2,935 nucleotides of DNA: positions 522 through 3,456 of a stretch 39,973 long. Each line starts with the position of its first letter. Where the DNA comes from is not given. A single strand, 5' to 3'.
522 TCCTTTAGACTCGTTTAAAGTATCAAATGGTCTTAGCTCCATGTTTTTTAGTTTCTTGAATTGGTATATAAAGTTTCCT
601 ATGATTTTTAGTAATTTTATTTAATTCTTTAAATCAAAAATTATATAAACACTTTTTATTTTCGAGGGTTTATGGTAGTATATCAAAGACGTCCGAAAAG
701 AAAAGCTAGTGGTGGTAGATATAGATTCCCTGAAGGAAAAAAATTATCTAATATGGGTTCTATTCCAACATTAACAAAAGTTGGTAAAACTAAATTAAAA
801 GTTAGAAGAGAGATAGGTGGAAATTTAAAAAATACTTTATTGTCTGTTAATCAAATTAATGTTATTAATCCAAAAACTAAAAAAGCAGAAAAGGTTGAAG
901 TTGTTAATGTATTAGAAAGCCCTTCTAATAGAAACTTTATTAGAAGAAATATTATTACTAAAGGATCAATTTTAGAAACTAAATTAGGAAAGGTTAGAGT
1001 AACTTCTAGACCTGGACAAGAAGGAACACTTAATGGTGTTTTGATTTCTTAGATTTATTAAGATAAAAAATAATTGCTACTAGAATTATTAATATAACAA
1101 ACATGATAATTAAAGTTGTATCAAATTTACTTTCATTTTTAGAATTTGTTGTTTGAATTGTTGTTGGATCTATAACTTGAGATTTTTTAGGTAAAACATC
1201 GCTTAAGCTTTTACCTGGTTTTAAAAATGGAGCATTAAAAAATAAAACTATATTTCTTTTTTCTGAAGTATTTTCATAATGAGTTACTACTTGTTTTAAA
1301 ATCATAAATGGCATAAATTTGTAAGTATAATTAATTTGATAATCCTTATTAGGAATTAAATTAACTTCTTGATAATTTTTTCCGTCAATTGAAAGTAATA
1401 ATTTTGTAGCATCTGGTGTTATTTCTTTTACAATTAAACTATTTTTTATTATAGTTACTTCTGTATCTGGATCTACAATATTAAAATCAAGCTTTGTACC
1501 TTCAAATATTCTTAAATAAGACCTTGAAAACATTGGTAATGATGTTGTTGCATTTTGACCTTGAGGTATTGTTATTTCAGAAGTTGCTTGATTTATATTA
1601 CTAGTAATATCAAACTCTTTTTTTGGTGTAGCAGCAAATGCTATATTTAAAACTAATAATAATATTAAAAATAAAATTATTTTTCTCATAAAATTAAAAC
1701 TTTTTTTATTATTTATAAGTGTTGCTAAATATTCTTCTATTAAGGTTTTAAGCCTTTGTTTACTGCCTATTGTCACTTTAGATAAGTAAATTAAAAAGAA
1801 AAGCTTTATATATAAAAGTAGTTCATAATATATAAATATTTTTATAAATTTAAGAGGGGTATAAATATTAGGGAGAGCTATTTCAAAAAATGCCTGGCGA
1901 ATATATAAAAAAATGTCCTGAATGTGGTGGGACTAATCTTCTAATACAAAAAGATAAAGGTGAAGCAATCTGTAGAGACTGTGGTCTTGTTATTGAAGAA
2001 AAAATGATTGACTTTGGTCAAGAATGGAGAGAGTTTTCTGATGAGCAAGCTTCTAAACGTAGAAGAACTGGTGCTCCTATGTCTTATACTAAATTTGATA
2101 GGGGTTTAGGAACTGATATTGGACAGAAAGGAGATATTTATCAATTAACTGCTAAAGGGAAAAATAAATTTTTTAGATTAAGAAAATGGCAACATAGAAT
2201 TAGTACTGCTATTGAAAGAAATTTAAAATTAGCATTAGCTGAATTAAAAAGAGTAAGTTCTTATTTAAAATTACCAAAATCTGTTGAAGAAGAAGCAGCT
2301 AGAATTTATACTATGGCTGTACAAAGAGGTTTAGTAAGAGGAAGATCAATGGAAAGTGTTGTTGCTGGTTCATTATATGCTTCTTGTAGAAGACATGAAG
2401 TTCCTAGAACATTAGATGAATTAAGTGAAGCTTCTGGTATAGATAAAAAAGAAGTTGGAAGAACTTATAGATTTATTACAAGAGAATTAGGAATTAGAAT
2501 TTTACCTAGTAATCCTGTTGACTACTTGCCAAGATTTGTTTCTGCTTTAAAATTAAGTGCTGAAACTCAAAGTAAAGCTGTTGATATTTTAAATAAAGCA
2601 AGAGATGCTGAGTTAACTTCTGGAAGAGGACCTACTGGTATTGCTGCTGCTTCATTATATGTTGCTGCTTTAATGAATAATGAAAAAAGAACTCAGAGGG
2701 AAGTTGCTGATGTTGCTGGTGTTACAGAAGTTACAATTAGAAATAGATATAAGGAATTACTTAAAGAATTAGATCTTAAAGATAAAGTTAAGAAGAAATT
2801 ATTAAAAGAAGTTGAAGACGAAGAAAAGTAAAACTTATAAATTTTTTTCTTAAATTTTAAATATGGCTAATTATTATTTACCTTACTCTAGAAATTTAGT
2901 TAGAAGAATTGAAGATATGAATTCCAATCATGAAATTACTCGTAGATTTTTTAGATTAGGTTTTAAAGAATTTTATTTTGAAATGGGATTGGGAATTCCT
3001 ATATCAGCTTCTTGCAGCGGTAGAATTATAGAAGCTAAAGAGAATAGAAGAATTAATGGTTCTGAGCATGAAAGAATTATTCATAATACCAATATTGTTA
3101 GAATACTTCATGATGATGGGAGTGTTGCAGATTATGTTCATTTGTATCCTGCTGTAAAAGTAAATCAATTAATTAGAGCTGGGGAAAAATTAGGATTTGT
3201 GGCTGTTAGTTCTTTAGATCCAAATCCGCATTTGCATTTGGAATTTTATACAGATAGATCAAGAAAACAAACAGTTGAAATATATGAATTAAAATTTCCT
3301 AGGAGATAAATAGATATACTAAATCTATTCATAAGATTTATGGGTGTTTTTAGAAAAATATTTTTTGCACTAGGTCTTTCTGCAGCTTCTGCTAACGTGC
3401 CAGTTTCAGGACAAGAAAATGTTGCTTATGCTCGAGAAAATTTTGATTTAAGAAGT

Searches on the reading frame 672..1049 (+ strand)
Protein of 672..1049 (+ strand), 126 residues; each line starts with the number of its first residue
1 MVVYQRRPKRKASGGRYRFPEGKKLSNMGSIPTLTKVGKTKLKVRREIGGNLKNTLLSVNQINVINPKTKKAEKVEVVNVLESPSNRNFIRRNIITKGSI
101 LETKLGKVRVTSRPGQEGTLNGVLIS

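Call 50: search_protein_families(library=pfam, proteins=[window:672-1049:+], max_evalue=0.0001)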
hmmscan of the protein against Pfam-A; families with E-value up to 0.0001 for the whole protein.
window:672-1049:+ (126 aa): 1 family
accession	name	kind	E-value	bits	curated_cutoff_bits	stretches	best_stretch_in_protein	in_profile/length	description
PF01201.27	Ribosomal_S8e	-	6.2e-32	111.1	30.2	1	5-125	2-133/133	Ribosomal protein S8e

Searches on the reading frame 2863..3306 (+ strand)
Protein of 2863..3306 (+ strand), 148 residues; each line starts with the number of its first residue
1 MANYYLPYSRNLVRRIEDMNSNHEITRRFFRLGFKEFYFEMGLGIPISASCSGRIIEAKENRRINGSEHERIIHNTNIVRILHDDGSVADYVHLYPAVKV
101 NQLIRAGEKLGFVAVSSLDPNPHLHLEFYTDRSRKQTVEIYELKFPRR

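Call 50: search_protein_families(library=pfam, proteins=[window:2863-3306:+], max_evalue=0.0001)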
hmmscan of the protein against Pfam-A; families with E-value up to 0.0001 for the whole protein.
window:2863-3306:+ (148 aa): 1 family
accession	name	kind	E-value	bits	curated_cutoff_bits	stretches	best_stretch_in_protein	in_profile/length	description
PF01551.29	Peptidase_M23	-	7.8e-11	42.5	28.7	1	39-132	8-91/96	Peptidase family M23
